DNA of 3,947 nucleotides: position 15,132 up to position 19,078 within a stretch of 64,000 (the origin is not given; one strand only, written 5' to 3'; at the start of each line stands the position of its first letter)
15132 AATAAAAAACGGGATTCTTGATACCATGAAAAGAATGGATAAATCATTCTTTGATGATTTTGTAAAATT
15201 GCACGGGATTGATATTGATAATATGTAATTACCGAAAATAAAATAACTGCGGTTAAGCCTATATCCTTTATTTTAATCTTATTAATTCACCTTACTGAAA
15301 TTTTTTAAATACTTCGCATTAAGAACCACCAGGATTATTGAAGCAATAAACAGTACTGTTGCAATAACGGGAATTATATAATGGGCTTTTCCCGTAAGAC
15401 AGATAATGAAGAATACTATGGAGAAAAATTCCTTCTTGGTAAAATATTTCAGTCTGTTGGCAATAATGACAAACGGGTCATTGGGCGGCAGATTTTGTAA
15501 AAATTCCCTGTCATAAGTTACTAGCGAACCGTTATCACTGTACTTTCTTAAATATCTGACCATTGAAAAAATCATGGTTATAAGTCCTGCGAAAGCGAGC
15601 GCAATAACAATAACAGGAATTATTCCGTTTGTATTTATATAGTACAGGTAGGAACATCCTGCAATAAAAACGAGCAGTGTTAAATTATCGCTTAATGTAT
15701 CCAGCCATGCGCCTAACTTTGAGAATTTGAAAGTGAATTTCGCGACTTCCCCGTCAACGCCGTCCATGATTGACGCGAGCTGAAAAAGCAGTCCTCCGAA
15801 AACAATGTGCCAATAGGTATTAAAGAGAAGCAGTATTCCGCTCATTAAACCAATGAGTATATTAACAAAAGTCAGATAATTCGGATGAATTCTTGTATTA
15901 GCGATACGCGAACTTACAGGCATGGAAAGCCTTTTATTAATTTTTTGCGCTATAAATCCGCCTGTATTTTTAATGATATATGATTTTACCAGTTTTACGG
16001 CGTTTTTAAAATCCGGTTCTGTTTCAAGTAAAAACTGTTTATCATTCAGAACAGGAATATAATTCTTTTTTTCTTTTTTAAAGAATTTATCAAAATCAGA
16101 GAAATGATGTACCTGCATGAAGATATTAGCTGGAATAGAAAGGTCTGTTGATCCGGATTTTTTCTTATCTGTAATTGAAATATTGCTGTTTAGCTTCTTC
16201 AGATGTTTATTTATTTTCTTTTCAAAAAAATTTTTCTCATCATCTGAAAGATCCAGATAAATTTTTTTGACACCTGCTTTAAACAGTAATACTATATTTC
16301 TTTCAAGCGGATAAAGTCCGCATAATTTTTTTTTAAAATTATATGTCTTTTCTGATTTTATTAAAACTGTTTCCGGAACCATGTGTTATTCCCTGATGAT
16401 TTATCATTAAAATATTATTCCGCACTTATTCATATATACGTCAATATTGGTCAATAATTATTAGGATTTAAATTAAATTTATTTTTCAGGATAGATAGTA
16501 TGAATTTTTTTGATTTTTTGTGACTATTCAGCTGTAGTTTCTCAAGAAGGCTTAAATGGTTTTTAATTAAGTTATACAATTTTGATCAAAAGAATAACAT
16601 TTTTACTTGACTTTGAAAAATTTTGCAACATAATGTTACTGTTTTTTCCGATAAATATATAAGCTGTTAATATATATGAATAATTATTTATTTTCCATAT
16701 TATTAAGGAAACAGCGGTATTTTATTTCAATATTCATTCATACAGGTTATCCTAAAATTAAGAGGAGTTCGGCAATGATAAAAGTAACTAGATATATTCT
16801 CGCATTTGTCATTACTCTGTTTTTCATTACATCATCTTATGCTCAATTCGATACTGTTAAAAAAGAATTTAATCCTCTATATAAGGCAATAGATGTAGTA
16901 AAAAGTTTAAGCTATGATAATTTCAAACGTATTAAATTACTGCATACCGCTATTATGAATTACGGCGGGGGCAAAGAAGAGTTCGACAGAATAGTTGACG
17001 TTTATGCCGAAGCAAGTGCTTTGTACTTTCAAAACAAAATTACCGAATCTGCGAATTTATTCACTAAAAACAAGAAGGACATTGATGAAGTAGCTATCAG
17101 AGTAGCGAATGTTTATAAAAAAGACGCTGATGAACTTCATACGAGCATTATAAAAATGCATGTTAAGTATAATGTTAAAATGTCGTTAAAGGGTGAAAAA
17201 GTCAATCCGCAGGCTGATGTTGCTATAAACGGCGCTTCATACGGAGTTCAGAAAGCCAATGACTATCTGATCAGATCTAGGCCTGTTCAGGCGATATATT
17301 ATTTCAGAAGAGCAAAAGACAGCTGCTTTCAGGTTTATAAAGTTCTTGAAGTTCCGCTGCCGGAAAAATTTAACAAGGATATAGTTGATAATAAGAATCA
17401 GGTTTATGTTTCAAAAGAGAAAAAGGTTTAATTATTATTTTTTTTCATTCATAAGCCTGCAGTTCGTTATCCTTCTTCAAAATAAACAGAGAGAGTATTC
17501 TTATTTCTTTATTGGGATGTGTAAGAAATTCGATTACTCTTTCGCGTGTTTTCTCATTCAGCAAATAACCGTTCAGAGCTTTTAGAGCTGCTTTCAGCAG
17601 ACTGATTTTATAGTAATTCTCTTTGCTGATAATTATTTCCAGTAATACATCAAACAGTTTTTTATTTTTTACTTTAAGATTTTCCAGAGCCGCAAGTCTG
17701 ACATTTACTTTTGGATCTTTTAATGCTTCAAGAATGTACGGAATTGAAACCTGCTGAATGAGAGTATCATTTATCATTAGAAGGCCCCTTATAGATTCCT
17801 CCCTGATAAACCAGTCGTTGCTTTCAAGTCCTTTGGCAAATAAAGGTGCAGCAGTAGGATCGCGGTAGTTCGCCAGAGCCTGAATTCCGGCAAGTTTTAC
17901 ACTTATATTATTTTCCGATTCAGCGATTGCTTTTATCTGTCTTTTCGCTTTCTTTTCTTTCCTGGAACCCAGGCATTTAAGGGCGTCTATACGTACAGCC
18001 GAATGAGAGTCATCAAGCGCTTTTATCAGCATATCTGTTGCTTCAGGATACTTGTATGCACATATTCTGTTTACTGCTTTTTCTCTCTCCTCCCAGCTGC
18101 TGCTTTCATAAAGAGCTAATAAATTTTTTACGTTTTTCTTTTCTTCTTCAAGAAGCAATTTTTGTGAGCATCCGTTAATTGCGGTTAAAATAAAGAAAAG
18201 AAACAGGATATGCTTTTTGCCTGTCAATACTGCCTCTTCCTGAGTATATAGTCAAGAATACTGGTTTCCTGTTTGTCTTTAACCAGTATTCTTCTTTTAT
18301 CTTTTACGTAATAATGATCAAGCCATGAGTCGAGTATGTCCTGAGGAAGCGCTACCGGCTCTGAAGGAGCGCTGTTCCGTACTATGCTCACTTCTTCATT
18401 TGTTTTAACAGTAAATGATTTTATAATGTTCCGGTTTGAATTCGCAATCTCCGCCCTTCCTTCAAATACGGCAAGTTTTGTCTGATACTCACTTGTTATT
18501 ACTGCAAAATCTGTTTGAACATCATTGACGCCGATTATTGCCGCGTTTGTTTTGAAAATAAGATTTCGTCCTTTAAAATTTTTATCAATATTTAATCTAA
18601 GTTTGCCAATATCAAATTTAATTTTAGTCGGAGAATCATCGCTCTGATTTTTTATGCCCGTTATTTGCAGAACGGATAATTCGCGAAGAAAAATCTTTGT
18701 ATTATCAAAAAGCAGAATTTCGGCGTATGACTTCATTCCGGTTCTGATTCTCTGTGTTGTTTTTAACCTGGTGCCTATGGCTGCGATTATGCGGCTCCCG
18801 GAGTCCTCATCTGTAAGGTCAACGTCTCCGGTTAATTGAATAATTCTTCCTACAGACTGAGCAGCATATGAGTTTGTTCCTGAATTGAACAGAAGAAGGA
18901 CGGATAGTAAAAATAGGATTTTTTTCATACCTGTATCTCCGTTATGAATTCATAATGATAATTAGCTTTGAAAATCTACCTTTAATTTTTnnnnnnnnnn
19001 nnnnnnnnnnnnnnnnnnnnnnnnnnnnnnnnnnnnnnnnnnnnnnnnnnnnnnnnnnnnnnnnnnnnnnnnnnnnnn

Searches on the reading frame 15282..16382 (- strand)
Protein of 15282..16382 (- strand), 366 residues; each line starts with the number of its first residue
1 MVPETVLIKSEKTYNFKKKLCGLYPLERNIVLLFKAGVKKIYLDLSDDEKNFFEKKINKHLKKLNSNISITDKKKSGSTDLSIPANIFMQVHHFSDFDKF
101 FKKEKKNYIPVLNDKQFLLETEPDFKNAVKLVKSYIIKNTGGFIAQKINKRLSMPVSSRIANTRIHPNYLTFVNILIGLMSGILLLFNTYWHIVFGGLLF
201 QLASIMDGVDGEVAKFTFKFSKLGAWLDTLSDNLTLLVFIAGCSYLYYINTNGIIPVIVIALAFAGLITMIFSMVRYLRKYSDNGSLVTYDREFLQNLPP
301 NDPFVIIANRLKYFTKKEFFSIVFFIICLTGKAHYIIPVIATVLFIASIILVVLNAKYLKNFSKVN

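Call 31: search_protein_families(library=pfam, proteins=[window:15282-16382:-], max_evalue=0.0001)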
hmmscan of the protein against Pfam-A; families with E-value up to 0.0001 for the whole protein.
window:15282-16382:- (366 aa): 1 family
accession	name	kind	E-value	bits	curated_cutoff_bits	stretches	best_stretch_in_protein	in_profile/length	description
PF01066.26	CDP-OH_P_transf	-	4.4e-12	47.1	22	1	166-320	3-124/152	CDP-alcohol phosphatidyltransferase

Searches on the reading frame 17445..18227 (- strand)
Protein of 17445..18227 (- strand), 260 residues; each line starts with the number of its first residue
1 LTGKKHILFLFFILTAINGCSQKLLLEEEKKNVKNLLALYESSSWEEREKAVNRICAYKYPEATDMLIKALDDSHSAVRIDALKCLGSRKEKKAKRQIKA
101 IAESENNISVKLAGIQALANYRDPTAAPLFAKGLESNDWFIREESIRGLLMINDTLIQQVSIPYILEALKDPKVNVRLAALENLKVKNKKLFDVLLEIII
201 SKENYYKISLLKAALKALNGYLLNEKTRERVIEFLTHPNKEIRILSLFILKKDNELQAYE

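Call 31: search_protein_families(library=pfam, proteins=[window:17445-18227:-], max_evalue=0.0001)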
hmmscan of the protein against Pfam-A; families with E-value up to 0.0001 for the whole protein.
window:17445-18227:- (260 aa): 4 families
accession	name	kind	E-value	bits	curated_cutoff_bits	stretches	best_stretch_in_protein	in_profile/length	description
PF13646.12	HEAT_2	-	8.9e-25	87.2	27.7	2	34-111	2-80/88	HEAT repeats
PF02985.28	HEAT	-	7.6e-13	47.9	23.5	0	162-185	2-25/31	HEAT repeat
PF13513.12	HEAT_EZ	-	2.7e-06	28.2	27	0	61-87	27-53/55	HEAT-like repeat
PF14666.11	RICTOR_M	-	6.4e-05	23.1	27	0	188-251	42-101/104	Rapamycin-insensitive companion of mTOR, middle domain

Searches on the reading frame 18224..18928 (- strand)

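Call 31: search_protein_families(library=pfam, proteins=[window:18224-18928:-], max_evalue=0.0001)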
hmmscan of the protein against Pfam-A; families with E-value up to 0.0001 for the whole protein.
window:18224-18928:- (234 aa): 1 family
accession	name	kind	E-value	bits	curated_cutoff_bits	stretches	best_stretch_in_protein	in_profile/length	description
PF04773.18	FecR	-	7.1e-10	39.6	24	1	60-159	2-96/97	FecR protein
